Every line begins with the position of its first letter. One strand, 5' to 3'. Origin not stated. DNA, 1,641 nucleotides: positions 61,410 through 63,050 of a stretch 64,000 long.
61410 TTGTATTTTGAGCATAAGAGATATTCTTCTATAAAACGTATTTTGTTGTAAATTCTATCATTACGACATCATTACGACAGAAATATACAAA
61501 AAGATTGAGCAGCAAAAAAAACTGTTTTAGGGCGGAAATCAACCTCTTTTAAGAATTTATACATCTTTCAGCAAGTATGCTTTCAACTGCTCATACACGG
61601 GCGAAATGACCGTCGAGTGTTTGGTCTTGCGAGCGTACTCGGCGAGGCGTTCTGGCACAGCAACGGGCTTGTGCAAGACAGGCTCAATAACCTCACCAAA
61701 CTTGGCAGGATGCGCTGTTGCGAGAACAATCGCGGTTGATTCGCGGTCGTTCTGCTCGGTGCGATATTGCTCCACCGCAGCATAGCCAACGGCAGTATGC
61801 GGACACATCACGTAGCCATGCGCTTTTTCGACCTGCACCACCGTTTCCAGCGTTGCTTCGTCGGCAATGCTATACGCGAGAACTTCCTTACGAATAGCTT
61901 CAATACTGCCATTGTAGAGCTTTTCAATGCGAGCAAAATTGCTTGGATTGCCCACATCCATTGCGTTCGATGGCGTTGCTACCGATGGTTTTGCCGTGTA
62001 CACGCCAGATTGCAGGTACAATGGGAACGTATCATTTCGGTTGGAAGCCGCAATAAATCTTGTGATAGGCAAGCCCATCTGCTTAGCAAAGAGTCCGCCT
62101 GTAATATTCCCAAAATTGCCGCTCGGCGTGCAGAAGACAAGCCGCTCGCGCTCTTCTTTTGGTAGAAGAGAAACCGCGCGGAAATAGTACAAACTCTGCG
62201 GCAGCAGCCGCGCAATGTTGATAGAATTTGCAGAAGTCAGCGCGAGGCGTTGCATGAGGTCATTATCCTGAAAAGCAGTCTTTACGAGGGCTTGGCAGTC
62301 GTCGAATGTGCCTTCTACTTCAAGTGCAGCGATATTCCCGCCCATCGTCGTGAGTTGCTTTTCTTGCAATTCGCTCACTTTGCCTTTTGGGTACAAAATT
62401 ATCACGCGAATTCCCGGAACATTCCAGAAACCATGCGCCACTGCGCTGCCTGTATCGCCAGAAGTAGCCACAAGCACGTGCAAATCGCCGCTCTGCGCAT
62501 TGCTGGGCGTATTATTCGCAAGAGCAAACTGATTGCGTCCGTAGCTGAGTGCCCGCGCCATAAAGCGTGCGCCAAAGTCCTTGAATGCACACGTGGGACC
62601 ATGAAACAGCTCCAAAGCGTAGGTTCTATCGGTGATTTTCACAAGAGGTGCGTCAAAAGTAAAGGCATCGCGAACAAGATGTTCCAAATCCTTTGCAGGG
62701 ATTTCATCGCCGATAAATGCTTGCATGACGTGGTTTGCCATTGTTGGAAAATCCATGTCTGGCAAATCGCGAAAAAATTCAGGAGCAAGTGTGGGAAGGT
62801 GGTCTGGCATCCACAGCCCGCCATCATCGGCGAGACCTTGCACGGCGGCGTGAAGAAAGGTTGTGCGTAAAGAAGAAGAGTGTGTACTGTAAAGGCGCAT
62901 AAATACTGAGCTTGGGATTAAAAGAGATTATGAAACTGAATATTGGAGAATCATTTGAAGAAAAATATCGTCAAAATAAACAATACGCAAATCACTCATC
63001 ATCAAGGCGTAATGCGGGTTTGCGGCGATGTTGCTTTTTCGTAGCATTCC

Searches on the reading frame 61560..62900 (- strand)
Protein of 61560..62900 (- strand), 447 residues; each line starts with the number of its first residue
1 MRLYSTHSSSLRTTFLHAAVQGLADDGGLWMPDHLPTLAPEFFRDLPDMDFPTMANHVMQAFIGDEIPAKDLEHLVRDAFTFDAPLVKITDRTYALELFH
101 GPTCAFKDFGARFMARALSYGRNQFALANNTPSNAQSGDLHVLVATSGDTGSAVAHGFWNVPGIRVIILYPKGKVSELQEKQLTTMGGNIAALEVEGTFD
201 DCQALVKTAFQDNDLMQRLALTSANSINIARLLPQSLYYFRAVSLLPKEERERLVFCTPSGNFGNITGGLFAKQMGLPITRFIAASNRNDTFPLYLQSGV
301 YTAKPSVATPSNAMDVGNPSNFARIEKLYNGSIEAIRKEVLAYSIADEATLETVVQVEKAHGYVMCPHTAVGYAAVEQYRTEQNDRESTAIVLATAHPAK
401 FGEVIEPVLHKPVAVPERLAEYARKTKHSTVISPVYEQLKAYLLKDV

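Call 62: search_protein_families(library=pfam, proteins=[window:61560-62900:-], max_evalue=0.00001)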
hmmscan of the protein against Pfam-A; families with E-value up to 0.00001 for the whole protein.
window:61560-62900:- (447 aa): 3 families
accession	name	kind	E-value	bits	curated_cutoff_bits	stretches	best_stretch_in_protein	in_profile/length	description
PF00291.31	PALP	-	1e-22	81.3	35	1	96-393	28-293/295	Pyridoxal-phosphate dependent enzyme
PF14821.11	Thr_synth_N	-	8.2e-19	68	25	1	4-80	3-79/79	Threonine synthase N terminus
PF24857.1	THR4_C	-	1.8e-10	41.2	27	1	369-411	1-43/85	Threonine synthase, C-terminal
